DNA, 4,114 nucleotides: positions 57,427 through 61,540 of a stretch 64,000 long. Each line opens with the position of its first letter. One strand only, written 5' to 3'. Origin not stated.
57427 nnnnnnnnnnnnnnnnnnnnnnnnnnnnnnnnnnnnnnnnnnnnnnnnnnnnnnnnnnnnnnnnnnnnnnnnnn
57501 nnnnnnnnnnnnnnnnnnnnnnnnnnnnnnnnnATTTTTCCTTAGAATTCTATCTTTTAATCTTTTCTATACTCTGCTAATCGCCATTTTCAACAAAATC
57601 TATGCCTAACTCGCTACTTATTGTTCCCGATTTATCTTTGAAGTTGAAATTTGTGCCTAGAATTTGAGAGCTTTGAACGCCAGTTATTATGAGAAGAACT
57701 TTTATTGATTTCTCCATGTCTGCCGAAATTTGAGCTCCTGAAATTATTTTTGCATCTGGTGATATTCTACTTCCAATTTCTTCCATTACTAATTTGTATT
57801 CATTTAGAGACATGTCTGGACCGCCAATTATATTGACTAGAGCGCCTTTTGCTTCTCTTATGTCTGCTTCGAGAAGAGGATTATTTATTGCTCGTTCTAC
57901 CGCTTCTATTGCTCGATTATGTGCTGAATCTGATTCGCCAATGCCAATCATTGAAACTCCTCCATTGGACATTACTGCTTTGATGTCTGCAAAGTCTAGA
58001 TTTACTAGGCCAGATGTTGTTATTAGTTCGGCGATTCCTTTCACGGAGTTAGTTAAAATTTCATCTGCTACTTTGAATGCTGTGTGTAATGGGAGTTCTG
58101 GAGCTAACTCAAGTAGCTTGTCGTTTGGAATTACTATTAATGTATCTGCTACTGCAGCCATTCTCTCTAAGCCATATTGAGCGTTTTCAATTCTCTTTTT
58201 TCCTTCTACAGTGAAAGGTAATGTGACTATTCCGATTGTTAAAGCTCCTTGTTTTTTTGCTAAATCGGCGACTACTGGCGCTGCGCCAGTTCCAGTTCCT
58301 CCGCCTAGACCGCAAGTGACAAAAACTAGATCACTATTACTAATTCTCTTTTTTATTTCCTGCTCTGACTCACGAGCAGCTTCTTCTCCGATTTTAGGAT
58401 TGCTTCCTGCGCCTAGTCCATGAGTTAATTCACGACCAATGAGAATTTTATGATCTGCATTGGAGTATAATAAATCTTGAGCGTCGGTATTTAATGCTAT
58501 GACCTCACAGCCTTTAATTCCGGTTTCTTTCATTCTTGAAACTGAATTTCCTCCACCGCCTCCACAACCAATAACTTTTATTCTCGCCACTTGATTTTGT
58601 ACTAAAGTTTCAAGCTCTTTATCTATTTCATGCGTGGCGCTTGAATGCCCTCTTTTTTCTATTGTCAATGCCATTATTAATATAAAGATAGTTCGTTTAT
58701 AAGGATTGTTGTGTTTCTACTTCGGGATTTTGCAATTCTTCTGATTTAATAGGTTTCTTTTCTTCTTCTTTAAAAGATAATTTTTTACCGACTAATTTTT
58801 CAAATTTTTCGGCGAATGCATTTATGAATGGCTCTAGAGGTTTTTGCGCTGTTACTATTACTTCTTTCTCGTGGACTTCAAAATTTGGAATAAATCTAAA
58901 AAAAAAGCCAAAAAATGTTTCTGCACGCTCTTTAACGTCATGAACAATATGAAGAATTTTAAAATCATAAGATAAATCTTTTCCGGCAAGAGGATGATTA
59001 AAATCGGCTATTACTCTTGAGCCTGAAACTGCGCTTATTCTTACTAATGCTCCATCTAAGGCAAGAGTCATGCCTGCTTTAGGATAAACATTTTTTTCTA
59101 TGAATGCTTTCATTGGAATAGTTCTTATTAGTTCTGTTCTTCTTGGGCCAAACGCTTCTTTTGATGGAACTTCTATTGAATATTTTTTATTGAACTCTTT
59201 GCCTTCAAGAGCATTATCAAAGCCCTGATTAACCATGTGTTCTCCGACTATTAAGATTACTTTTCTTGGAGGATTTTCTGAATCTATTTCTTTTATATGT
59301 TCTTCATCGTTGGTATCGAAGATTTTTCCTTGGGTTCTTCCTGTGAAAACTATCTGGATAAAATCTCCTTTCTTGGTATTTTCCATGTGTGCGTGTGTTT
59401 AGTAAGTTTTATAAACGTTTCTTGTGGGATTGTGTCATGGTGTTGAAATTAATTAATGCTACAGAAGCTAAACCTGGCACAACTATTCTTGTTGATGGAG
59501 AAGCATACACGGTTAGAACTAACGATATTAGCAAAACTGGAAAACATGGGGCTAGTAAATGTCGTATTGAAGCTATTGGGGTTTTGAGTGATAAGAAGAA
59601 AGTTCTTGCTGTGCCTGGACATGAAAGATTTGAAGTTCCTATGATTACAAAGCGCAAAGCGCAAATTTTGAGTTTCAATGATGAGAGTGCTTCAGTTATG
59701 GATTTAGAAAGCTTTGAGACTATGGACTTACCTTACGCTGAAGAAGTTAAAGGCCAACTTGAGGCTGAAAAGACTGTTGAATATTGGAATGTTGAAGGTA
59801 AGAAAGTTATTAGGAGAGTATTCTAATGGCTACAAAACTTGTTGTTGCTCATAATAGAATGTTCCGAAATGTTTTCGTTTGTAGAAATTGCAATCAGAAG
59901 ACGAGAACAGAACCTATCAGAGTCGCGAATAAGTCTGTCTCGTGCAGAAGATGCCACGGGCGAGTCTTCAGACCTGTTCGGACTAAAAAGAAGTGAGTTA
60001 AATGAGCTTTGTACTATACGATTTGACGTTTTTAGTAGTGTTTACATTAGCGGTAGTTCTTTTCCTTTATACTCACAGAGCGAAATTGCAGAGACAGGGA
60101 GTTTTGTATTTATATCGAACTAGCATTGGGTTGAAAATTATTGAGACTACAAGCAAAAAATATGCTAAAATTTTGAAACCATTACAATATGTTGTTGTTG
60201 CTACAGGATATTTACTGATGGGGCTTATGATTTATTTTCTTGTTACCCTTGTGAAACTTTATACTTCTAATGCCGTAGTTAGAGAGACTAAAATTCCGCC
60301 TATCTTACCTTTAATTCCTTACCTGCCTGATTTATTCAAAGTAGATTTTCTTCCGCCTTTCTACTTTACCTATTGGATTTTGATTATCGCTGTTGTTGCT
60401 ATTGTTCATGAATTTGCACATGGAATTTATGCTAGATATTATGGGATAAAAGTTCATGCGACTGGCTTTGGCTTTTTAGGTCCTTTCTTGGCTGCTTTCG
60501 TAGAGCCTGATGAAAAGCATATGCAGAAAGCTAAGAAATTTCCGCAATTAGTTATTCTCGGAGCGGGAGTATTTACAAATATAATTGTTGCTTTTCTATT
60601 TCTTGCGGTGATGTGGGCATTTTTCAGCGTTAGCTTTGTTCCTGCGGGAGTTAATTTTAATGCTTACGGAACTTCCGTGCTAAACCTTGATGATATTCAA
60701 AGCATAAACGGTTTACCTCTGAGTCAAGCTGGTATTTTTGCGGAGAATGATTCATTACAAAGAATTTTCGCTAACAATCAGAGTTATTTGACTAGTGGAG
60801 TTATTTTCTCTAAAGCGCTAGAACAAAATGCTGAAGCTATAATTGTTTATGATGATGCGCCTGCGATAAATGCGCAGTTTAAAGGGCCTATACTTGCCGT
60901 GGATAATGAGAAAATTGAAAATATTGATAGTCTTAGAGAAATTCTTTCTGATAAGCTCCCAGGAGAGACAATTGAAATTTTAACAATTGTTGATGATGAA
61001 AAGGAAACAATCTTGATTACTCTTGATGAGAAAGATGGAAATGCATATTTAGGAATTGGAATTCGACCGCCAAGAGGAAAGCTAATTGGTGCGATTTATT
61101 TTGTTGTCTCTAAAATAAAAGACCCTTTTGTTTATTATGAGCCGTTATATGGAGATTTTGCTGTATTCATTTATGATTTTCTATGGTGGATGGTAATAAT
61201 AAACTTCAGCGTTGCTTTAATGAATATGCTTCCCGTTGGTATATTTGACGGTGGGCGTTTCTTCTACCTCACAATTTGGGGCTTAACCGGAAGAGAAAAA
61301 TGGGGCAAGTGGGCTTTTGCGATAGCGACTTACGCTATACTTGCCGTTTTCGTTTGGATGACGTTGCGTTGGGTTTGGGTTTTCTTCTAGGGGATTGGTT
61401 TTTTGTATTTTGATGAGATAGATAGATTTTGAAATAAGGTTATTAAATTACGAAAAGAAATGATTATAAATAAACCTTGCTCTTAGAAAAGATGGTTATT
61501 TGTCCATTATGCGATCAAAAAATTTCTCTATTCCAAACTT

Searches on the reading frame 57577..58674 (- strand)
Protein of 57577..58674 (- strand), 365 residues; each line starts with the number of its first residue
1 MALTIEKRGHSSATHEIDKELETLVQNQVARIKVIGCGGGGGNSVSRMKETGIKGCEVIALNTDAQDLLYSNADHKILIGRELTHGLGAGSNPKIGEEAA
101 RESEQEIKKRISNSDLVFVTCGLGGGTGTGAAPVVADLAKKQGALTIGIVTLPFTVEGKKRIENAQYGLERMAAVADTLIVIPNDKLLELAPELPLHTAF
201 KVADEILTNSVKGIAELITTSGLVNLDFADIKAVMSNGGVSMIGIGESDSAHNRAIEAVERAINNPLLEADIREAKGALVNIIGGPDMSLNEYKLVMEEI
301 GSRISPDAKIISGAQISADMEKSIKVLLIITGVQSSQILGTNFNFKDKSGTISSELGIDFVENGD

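Call 44: search_protein_families(library=pfam, max_evalue=0.001, proteins=[window:57577-58674:-])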
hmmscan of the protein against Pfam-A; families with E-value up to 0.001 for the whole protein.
window:57577-58674:- (365 aa): 2 families
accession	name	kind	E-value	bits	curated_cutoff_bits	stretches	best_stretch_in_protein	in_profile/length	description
PF00091.31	Tubulin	-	2.5e-49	168.6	33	1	31-190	1-188/190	Tubulin/FtsZ family, GTPase domain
PF12327.13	FtsZ_C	-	1.9e-30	105.5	27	1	239-334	1-95/95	FtsZ family, C-terminal domain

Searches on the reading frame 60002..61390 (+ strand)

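Call 44: search_protein_families(library=pfam, max_evalue=0.001, proteins=[window:60002-61390:+])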
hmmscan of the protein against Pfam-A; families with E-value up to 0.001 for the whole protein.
window:60002-61390:+ (462 aa): 1 family
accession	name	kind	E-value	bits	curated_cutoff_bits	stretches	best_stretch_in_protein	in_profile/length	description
PF02163.28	Peptidase_M50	-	1.8e-24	86.8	27.2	1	125-433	2-202/221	Peptidase family M50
